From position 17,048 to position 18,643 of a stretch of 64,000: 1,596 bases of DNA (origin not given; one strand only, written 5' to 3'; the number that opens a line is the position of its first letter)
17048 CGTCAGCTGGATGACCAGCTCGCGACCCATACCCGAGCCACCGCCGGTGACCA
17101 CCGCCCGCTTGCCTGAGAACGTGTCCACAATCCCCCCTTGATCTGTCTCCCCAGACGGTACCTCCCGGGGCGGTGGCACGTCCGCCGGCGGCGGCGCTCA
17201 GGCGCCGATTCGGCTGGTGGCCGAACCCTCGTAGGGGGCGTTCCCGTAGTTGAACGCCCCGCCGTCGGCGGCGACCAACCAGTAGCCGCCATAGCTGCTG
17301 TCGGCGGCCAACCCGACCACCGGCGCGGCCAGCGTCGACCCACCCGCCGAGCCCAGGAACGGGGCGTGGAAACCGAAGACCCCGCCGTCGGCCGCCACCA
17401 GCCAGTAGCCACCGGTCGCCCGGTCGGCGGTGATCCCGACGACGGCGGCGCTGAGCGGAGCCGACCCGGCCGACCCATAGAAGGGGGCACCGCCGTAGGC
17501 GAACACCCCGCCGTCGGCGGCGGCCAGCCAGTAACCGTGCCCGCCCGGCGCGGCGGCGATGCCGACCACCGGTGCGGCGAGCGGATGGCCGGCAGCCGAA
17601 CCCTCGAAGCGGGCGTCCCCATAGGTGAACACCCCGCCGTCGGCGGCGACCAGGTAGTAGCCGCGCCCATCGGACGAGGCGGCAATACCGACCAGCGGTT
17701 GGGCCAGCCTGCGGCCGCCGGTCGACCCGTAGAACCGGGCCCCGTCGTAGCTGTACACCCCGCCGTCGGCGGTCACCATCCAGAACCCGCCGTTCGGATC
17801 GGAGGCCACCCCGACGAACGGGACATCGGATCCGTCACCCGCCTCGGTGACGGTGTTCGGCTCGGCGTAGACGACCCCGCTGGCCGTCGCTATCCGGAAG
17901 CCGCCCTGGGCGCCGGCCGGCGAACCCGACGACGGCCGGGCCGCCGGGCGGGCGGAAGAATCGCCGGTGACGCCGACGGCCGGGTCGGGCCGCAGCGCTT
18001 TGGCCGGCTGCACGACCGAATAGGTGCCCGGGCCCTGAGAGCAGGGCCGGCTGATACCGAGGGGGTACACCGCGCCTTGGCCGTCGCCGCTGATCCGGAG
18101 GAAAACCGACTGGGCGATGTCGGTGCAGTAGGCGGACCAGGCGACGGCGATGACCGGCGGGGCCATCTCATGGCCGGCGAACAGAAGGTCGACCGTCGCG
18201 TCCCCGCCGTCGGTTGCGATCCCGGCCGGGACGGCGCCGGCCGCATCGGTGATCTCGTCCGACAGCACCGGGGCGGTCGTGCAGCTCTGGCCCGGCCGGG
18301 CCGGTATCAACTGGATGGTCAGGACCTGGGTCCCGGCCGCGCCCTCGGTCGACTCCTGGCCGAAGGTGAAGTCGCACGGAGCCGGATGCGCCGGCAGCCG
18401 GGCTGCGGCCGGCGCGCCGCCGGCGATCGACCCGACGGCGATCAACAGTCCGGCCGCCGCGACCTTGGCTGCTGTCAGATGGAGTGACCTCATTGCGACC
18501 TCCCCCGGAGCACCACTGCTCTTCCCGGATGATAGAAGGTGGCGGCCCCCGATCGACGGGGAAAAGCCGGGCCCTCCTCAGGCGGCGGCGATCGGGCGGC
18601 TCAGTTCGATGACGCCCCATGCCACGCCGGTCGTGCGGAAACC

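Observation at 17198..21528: Two paralogous secreted propeller-like repeat proteins with swapped accessory domains flank an HxlR/GNAT pair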

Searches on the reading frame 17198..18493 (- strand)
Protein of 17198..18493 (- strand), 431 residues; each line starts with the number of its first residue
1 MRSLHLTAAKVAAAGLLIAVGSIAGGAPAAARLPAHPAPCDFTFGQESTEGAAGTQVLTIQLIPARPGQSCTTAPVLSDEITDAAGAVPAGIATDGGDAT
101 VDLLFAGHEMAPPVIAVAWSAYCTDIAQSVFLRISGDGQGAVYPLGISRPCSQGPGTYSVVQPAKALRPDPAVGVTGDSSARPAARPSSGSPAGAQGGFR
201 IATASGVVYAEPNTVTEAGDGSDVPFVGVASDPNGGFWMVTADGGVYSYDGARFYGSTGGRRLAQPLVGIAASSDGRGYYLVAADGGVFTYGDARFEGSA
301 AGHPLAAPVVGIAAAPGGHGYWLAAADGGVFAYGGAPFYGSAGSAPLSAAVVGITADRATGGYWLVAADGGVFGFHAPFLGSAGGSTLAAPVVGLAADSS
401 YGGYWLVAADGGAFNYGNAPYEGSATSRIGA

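Call 3: search_protein_families(library=pfam, proteins=[window:17198-18493:-], max_evalue=1)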
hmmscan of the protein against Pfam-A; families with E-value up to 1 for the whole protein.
window:17198-18493:- (431 aa): 1 family
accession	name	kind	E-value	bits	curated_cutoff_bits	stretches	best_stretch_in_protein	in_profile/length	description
PF19135.5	DUF5818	-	0.0028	17.6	27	0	274-289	6-21/57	Protein of unknown function (DUF5818)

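Call 4: search_protein_families(library=ncbifam, proteins=[window:17198-18493:-], max_evalue=1)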
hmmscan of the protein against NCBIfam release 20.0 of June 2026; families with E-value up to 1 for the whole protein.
window:17198-18493:- (431 aa): 1 family
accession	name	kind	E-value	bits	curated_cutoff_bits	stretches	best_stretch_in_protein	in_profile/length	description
NF045913.1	RegSipA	equivalog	0.03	14.1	100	0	352-376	37-61/67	regulatory protein SipA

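Call 5: search_solved_structures(query=window:17198-18493:-, max_evalue=10, show_alignments=2)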
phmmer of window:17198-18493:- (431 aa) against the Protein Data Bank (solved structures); distinct sequences matched with E-value up to 10: 3.
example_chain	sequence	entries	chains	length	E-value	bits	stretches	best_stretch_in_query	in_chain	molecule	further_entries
6mtr_L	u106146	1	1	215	0.17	14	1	247-313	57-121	Antibody VRC43.01 Fab light chain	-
9lue_D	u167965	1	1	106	0.38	12.9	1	109-162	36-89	NiV S1E2 Fab Light Chain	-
1rvf_L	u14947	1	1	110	0.46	12.6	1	110-162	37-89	FAB 17-IA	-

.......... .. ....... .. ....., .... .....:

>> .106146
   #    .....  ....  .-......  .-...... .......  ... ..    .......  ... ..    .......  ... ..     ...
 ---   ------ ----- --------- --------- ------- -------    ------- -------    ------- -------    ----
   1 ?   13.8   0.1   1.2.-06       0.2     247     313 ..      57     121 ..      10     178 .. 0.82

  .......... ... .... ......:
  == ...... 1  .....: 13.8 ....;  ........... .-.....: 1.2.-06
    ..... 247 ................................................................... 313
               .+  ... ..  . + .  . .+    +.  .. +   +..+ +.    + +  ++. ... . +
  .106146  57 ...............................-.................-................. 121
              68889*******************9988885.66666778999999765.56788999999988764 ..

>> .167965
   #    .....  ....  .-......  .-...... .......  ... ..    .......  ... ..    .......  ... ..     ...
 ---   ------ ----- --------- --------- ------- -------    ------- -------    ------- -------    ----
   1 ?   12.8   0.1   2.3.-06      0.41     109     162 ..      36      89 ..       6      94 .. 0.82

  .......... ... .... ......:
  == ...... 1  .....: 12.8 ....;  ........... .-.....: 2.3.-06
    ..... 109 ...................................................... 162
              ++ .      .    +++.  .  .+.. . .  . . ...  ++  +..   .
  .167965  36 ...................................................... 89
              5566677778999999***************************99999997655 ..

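Call 14: find_homologous_proteins(query=window:17198-18493:-, max_evalue=0.00001)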
Query window:17198-18493:- (431 aa): 7777 proteins with E <= 0.00001 among 8000 candidates; the best 120 are listed.
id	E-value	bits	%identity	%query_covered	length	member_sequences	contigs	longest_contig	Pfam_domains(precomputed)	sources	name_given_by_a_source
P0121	4.4e-271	917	100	100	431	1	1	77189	-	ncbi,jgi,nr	ncbi:MAG TPA: hypothetical protein VG435_06765 [Acidimicrobiales bacterium]|jgi:hypothetical protein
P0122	1.7e-145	503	53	48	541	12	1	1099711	-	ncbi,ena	-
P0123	6.8e-137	475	59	47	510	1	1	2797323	PF01520.24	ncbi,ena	-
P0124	6.6e-136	472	54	45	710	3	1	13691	PF01520.24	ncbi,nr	ncbi:MAG: N-acetylmuramoyl-L-alanine amidase, partial [Actinomycetota bacterium]|nr:N-acetylmuramoyl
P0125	8.5e-134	465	49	54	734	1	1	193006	PF01839.30,PF13517.13,PF14783.13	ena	-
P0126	6.2e-132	459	50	53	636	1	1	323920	-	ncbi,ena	-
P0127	4.8e-131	456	57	93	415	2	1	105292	-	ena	-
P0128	4.8e-130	453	58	94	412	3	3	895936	-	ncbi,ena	-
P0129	1.0e-129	451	60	93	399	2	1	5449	-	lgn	-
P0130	1.0e-128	448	55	47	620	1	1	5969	PF19135.6,PF07995.18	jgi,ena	-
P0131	2.3e-127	444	53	54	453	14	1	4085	PF03734.20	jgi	-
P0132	6.4e-127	442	49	55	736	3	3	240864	PF01839.30,PF13517.13,PF14783.13,PF13570.14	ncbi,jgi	ncbi:MAG: VCBS repeat-containing protein [Actinomycetota bacterium]|jgi:hypothetical protein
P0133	3.2e-126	440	55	47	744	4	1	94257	-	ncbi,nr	ncbi:MAG TPA: hypothetical protein VM345_15380 [Acidimicrobiales bacterium]|nr:hypothetical protein 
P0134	3.8e-126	440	59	93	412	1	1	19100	-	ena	-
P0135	2.6e-125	437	57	93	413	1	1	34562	-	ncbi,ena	-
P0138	1.4e-122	428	50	53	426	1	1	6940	PF00877.26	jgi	jgi:hypothetical protein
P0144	9.1e-117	409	48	53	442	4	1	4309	-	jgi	jgi:NlpC/P60 family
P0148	2.7e-113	397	60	46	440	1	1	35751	PF01551.30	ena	-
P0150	3.5e-112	394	51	54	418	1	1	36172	PF05257.23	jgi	jgi:hypothetical protein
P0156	3.8e-108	380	54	53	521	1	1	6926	PF13354.13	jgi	jgi:hypothetical protein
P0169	5.1e-105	370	60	46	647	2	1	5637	PF01183.27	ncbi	-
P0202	2.6e-98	348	56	47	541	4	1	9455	PF00768.26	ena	-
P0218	8.7e-96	340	54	46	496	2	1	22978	PF08486.16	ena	-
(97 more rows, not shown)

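Call 26: search_protein_families(library=pfam, alignment_id=A2, max_evalue=0.1)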
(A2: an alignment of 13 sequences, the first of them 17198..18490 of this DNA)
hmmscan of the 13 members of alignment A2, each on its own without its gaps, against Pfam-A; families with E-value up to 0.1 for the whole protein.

A. member 1, window:17198-18490:- (430 aa): 1 family
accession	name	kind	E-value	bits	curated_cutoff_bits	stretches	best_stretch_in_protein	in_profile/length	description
PF19135.5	DUF5818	-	0.0027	17.7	27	0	273-288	6-21/57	Protein of unknown function (DUF5818)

B. families by the number of members that match (of 13 scanned): 2 families
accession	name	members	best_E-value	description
PF19135.5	DUF5818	3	0.0027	Protein of unknown function (DUF5818)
PF16378.10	DUF4988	1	0.00041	Domain of unknown function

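Call 28: predict_structure(alignment_id=A2)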
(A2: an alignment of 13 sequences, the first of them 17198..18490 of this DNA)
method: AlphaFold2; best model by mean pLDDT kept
length: 430 residues; sequences in the alignment: 13
mean_pLDDT: 72.6   pTM: 0.58
mean pLDDT of the five models: 72.6, 71.3, 68.9, 66.2, 65.8
residues with pLDDT >= 90: 70; 70-90: 204; 50-70: 82; < 50: 74
segments of 3 or more residues with pLDDT < 50: 1-36, 50-53, 163-168, 180-195, 421-430
pLDDT, mean of each block of 10 residues (from residue 1): 46 41 29 48 73 61 74 80 83 70 62 67 80 86 80 57 49 71 36 56 74 60 82 85 83 81 87 89 93 92 88 88 94 95 84 90 89 90 69 78 77 72 34
secondary structure, 60 per line:
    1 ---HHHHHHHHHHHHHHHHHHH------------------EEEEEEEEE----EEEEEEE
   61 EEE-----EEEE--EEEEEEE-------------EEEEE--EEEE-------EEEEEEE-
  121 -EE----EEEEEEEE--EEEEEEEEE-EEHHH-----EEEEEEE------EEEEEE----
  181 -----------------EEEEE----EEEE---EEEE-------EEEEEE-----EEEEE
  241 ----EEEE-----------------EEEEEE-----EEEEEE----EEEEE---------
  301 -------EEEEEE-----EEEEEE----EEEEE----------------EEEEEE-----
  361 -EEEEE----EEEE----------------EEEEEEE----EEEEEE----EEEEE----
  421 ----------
elements in order: H4-22 E41-49 E54-63 E69-72 E75-81 E95-99 E102-105 E113-119 E128-135 E138-146 E158-164 E171-176 E198-202 E207-210 E214-217 E225-230 E236-240 E245-248 E266-271 E277-282 E287-291 E308-313 E319-324 E329-333 E350-355 E362-366 E371-374 E391-397 E402-407 E412-416
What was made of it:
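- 18401..18493 (-): A: predicted Sec signal peptide (aa 1-31, cleavage AAA|RL). Modelled as a low-confidence helix at aa 4-22 (call 28).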

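Call 32: find_encoding_contigs(protein=P0128, flank=6000, max_places=2)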
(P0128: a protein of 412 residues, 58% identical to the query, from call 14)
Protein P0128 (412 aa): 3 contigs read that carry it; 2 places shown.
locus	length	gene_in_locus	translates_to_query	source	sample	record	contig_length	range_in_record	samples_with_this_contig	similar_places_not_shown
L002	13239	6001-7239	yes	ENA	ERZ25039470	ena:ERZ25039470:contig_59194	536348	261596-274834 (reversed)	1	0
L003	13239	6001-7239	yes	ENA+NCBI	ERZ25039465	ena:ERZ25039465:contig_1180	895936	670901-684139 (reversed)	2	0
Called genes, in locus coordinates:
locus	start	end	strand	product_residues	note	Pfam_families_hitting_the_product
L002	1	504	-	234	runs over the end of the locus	PF00005:ABC_tran, PF13304:AAA_21 (faint)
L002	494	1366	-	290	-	PF00005:ABC_tran, PF13304:AAA_21 (faint), PF12399:BCA_ABC_TP_C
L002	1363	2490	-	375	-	PF02653:BPD_transp_2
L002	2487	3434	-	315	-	PF02653:BPD_transp_2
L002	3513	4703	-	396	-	PF13433:Peripla_BP_5, PF13458:Peripla_BP_6, PF01094:ANF_receptor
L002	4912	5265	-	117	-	PF05239:PRC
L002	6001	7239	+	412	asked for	-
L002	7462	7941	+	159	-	PF02467:Whib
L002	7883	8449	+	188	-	PF20215:DUF6575 (weak)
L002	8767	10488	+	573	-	PF01979:Amidohydro_1 (faint), PF07969:Amidohydro_3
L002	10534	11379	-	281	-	PF13489:Methyltransf_23, PF01209:Ubie_methyltran, PF06325:PrmA (weak), PF13649:Methyltransf_25, PF13847:Methyltransf_31, PF08241:Methyltransf_11, PF08242:Methyltransf_12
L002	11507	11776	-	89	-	-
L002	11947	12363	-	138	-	-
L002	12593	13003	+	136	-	PF17990:LodA_N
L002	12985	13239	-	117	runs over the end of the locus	PF17899:Peptidase_M61_N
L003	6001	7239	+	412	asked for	-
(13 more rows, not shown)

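Call 35: find_encoding_contigs(protein=P0127, flank=6000, max_places=1)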
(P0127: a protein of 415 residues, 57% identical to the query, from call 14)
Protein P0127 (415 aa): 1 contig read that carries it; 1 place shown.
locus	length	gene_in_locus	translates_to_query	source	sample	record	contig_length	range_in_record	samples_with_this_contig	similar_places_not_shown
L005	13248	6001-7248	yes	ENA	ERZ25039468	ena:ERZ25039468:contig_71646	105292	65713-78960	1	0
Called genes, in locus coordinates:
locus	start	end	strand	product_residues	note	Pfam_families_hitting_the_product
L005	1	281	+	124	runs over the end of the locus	PF11139:SfLAP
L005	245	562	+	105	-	PF11139:SfLAP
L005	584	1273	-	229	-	PF00520:Ion_trans, PF07885:Ion_trans_2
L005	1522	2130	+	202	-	PF06197:DUF998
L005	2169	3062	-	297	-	PF02602:HEM4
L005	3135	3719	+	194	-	PF00881:Nitroreductase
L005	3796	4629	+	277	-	-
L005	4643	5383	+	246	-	PF13354:Beta-lactamase2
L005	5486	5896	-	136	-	PF13577:SnoaL_4, PF14534:DUF4440 (weak), PF12680:SnoaL_2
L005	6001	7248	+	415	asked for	-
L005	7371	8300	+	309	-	PF08240:ADH_N, PF16912:Glu_dehyd_C, PF00107:ADH_zinc_N, PF13602:ADH_zinc_N_2 (weak)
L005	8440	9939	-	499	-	PF00501:AMP-binding, PF13193:AMP-binding_C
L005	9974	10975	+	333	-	PF02558:ApbA, PF03807:F420_oxidored (weak), PF08546:ApbA_C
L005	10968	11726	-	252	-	PF02515:CoA_transf_3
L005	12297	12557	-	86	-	-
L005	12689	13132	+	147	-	PF00903:Glyoxalase, PF22677:Ble-like_N (weak)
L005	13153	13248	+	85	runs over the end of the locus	-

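Call 36: find_encoding_contigs(protein=P0121, flank=10000, max_places=2)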
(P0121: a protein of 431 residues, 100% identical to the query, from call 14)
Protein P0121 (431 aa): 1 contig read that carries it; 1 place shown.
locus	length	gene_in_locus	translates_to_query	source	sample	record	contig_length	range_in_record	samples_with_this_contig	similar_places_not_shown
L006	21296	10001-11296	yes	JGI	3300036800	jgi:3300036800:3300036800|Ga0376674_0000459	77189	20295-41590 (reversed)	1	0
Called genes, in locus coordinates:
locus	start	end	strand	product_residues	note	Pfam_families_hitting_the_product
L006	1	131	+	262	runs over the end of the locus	PF04248:NTP_transf_9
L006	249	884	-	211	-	PF02525:Flavodoxin_2, PF03358:FMN_red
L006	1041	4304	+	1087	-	PF00211:Guanylate_cyc (faint), PF13191:AAA_16, PF13401:AAA_22 (faint)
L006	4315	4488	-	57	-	-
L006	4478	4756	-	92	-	-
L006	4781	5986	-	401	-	PF00817:IMS, PF11798:IMS_HHH (weak), PF11799:IMS_C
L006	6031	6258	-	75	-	-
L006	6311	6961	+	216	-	PF11716:MDMPI_N, PF12867:DinB_2 (weak)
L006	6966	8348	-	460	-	-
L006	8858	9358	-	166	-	PF01638:HxlR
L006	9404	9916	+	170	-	PF13302:Acetyltransf_3, PF00583:Acetyltransf_1, PF13508:Acetyltransf_7 (weak)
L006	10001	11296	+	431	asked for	-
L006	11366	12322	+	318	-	PF00106:adh_short, PF08659:KR, PF13561:adh_short_C2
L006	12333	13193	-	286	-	PF01734:Patatin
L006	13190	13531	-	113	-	-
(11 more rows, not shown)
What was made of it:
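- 17198..18493 (-): Gene A, 431 aa: signal peptide, orphan Cys-containing beta-sandwich domain, six-repeat propeller. The public gene call is identical (P0121, calls 14, 36).
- Checked: Gene A is 100% identical to NCBI VG435_06765 from an Acidimicrobiales MAG (calls 14, 36).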

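Call 62: search_protein_families(library=phrogs, proteins=[window:17198-18493:-], max_evalue=0.01)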
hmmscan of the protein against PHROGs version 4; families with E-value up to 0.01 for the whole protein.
window:17198-18493:- (431 aa): 0 families

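Call 63: search_protein_families(library=padloc, proteins=[window:17198-18493:-], max_evalue=0.01)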
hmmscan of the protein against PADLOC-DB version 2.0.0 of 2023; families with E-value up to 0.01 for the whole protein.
window:17198-18493:- (431 aa): 0 families
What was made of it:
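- Tried and rejected: PHROGs and PADLOC on A and B gave nothing meaningful (calls 62, 63).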

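Call 75: search_protein_families(library=pfam, proteins=[P0123, P0131, P0156, P0150, P0169, P0202, P0138, P0148, P0218], max_evalue=0.0001)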
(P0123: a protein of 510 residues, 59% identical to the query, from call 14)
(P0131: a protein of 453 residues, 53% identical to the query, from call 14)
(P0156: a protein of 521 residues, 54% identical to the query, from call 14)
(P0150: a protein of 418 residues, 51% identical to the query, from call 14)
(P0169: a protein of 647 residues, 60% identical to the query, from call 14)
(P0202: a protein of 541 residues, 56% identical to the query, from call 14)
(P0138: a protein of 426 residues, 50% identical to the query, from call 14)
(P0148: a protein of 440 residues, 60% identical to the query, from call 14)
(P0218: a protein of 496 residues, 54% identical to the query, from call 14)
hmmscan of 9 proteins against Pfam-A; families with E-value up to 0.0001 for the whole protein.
P0123 (510 aa): 1 family
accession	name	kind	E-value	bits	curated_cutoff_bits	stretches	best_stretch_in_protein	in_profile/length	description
PF01520.23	Amidase_3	-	3.3e-29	102.6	27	1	296-502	1-173/174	N-acetylmuramoyl-L-alanine amidase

P0131 (453 aa): 1 family
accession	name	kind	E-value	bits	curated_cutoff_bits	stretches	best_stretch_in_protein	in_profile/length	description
PF03734.19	YkuD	-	1.3e-09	39.2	23.4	1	275-443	10-146/146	L,D-transpeptidase catalytic domain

P0156 (521 aa): 1 family
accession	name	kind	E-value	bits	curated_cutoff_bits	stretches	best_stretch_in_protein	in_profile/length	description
PF13354.11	Beta-lactamase2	-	9.3e-14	51.7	22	1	359-496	77-214/214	Beta-lactamase enzyme family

P0150 (418 aa): 1 family
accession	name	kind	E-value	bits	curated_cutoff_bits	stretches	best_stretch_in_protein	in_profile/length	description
PF05257.22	CHAP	-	1.5e-08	35.5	26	1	34-120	3-81/81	CHAP domain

P0169 (647 aa): 1 family
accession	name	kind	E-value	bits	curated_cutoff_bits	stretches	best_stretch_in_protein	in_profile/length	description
PF01183.26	Glyco_hydro_25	-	7.9e-44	150.6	27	1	49-223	1-180/180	Glycosyl hydrolases family 25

P0202 (541 aa): 1 family
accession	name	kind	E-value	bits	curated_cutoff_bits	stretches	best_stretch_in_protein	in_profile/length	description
PF00768.25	Peptidase_S11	-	3.2e-36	125.4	27.6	1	303-525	14-238/239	D-alanyl-D-alanine carboxypeptidase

P0138 (426 aa): 2 families
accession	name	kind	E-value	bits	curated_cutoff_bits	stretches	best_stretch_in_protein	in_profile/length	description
PF00877.26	NLPC_P60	-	5.9e-08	33.1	23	1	58-157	12-96/105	NlpC/P60 family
PF16378.10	DUF4988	-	2.4e-05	24.7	30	0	244-331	46-130/183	Domain of unknown function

P0148 (440 aa): 3 families
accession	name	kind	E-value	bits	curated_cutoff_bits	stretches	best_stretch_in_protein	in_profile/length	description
PF01551.29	Peptidase_M23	-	3.5e-15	56.4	28.7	1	324-405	5-88/96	Peptidase family M23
PF23795.1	SH3_YKFC_2nd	-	8.6e-05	22.7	27.4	0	261-278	40-57/57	YKFC SH3b2 domain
PF19135.5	DUF5818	-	8.9e-05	22.4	27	0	180-195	7-22/57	Protein of unknown function (DUF5818)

P0218 (496 aa): 1 family
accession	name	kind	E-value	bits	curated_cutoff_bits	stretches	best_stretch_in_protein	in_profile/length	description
PF08486.15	SpoIID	-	1e-12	49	23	1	28-123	6-95/97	Stage II sporulation protein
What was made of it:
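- Family members are fused to Beta-lactamase2 and S11/S13 DD-peptidase domains (calls 14, 75).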
